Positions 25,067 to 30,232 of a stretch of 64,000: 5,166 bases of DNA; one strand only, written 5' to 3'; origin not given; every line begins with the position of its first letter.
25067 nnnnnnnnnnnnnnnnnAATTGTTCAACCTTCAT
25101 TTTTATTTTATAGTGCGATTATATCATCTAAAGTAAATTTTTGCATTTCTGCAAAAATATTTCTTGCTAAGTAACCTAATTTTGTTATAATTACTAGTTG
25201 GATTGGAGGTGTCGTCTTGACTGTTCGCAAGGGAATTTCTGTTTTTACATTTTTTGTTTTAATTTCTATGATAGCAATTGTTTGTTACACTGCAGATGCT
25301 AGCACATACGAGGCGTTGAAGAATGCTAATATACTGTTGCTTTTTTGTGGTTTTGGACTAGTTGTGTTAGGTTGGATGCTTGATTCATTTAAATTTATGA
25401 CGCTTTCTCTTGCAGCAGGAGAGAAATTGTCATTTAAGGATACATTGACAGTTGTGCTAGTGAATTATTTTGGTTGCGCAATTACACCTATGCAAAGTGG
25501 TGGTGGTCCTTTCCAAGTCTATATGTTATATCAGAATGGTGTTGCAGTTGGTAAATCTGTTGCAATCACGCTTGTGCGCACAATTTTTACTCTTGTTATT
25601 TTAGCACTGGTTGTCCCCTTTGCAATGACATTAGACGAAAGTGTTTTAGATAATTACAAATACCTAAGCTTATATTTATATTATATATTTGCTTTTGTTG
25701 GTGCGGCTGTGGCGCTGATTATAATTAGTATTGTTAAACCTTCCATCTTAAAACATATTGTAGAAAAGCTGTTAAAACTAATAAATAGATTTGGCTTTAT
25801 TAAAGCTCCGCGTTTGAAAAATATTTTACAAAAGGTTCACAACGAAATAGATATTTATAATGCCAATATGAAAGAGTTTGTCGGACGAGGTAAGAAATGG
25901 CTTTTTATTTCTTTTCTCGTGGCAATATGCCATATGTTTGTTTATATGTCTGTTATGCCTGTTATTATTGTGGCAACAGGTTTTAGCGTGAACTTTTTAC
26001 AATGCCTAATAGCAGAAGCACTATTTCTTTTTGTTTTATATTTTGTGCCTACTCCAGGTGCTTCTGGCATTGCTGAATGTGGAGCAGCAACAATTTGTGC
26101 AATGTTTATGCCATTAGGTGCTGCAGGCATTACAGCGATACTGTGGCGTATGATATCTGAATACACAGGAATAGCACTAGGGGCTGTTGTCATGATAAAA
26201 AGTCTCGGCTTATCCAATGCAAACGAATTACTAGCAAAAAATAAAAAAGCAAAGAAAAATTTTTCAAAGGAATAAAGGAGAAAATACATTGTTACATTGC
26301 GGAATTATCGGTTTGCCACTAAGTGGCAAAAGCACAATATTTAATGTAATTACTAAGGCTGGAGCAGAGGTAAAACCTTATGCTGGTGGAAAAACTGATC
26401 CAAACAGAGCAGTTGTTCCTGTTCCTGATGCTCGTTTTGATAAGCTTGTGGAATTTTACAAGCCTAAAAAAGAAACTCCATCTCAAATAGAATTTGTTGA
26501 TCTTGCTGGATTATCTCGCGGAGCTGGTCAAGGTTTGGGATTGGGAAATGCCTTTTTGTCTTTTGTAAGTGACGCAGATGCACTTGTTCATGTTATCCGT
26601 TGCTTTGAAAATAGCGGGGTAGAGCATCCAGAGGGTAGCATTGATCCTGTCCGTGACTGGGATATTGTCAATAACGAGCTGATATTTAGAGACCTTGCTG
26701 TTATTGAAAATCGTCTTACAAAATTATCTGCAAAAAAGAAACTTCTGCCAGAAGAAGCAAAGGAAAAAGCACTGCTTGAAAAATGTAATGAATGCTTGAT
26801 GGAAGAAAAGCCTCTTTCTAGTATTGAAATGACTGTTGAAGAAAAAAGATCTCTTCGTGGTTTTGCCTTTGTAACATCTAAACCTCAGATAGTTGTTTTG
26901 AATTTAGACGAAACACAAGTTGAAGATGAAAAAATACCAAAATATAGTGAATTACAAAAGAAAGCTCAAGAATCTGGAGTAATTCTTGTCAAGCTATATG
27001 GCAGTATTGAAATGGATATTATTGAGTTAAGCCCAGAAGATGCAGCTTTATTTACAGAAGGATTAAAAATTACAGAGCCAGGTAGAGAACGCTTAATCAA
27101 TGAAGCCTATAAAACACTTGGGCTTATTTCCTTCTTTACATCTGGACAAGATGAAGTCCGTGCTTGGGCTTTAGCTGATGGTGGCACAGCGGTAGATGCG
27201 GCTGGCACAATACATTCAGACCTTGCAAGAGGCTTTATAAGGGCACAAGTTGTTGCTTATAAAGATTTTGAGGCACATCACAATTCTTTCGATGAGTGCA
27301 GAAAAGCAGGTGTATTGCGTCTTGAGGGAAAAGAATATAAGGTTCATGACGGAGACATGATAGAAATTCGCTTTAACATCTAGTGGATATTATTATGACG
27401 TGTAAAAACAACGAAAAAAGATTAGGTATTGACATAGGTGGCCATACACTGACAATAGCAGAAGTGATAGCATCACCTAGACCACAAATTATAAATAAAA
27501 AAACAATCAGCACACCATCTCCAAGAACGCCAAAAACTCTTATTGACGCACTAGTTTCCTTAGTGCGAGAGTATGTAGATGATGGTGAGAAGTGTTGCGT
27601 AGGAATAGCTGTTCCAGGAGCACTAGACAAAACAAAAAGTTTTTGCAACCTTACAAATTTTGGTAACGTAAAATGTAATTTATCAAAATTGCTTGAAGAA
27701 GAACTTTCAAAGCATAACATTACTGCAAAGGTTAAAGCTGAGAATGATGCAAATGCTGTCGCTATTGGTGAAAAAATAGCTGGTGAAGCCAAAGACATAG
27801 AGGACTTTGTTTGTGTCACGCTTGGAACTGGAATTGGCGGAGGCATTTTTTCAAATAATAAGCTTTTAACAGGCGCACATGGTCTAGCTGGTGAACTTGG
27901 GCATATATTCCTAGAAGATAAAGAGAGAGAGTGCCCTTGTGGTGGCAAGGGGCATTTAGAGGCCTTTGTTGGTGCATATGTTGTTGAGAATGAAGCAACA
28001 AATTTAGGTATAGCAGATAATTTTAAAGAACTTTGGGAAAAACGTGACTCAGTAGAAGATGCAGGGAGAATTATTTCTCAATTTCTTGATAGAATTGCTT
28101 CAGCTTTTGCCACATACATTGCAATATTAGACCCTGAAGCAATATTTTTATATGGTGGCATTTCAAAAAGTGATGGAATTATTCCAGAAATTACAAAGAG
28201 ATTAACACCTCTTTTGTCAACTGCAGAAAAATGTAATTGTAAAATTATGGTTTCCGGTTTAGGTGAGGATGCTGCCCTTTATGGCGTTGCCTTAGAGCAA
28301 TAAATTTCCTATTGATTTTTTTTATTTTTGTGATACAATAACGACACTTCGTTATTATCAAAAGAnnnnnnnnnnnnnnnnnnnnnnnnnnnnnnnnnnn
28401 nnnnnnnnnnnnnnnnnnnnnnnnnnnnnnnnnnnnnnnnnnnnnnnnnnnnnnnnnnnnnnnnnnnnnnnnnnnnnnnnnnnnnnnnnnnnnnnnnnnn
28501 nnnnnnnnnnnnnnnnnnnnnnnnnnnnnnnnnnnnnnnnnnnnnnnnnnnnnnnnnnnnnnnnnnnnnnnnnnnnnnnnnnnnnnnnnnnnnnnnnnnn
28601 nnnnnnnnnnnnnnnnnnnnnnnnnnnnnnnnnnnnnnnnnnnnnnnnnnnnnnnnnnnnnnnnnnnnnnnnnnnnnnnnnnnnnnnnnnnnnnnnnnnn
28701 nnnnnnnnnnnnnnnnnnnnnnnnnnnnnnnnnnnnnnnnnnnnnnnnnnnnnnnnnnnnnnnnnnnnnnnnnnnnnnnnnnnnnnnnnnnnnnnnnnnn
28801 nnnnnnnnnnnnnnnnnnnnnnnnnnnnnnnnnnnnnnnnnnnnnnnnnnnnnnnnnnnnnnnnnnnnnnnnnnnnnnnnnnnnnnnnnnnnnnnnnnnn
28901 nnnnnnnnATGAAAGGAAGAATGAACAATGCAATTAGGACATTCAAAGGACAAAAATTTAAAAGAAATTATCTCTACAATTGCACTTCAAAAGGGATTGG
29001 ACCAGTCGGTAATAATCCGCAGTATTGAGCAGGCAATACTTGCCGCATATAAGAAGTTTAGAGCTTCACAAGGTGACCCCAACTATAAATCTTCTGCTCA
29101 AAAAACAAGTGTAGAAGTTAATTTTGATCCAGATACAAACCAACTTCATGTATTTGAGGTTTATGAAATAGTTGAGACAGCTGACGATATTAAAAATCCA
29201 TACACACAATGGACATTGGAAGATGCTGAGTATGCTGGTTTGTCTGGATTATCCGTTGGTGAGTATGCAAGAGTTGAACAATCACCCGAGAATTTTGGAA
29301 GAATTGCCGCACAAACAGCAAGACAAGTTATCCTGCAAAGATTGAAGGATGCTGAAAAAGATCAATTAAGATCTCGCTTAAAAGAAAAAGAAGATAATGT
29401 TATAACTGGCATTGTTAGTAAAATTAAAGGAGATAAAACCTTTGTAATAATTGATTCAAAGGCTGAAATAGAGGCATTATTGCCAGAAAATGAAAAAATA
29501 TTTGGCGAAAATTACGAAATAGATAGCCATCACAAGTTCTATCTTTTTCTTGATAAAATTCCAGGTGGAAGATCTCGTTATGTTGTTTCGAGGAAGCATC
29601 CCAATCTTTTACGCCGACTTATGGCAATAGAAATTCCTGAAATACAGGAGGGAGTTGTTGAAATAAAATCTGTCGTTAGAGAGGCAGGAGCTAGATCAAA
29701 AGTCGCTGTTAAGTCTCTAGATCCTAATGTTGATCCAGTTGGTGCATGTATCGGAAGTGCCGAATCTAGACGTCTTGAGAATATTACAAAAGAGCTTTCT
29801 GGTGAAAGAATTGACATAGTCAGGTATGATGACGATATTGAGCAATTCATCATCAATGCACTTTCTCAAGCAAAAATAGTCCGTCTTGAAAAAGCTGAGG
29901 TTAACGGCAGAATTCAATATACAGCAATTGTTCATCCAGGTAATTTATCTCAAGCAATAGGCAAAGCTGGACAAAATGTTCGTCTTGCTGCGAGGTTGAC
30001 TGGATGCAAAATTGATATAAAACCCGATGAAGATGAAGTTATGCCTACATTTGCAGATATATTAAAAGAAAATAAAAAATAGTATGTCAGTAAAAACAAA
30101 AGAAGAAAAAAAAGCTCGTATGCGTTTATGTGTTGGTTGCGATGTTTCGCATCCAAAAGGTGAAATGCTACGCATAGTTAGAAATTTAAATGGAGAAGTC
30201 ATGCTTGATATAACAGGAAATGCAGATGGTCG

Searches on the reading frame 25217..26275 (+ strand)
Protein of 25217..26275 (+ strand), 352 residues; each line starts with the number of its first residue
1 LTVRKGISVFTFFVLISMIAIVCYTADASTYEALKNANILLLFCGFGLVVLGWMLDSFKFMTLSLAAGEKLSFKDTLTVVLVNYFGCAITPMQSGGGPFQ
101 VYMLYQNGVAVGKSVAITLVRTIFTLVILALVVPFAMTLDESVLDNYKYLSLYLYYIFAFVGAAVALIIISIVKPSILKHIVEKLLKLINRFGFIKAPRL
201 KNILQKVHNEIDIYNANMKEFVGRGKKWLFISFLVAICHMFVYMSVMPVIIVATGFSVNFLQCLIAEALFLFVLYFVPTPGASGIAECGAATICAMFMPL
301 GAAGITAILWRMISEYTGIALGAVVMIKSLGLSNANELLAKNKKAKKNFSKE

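Call 32: search_protein_families(library=pfam, max_evalue=0.00001, proteins=[window:25217-26275:+])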
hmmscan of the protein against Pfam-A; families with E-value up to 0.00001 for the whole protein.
window:25217-26275:+ (352 aa): 1 family
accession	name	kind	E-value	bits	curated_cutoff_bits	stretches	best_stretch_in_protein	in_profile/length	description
PF03706.18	LPG_synthase_TM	-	4.2e-34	118.8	33.4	1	19-322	12-302/302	Lysylphosphatidylglycerol synthase TM region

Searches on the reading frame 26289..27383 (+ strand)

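Call 32: search_protein_families(library=pfam, max_evalue=0.00001, proteins=[window:26289-27383:+])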
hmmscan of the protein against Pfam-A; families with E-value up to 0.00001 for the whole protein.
window:26289-27383:+ (364 aa): 2 families
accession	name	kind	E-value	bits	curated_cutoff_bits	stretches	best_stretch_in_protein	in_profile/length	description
PF06071.19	YchF-GTPase_C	-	1.3e-31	109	27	1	279-363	1-84/84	Protein of unknown function (DUF933)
PF01926.29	MMR_HSR1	-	5.3e-13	49.5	21.9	1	4-108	2-86/113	50S ribosome-binding GTPase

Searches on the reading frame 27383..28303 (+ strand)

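Call 32: search_protein_families(library=pfam, max_evalue=0.00001, proteins=[window:27383-28303:+])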
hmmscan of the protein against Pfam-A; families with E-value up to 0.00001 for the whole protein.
window:27383-28303:+ (306 aa): 1 family
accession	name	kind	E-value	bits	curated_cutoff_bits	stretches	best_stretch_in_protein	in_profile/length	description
PF00480.26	ROK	-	3.7e-54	184.7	22.9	1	14-303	2-288/294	ROK family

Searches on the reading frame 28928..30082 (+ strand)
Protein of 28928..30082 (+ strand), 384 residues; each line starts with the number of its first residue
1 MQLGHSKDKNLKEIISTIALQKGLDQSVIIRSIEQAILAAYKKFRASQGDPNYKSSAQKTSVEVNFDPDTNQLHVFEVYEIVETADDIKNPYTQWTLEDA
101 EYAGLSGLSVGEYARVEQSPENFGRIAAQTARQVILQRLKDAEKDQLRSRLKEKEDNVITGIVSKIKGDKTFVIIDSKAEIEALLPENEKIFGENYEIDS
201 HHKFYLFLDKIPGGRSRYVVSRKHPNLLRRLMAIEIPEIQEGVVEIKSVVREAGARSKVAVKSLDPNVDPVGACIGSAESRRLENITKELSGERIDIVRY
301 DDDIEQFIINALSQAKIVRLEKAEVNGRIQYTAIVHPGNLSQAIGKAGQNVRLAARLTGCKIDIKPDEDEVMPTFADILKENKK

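Call 33: search_protein_families(library=pfam, max_evalue=0.00001, proteins=[window:28928-30082:+])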
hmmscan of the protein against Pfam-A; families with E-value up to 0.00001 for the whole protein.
window:28928-30082:+ (384 aa): 2 families
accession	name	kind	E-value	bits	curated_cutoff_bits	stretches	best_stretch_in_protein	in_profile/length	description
PF08529.16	NusA_N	-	3.8e-28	98.5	23.8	1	11-145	2-119/119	NusA N-terminal domain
PF13184.12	KH_5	-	5.8e-22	78.1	27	1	253-319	1-66/69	NusA-like KH domain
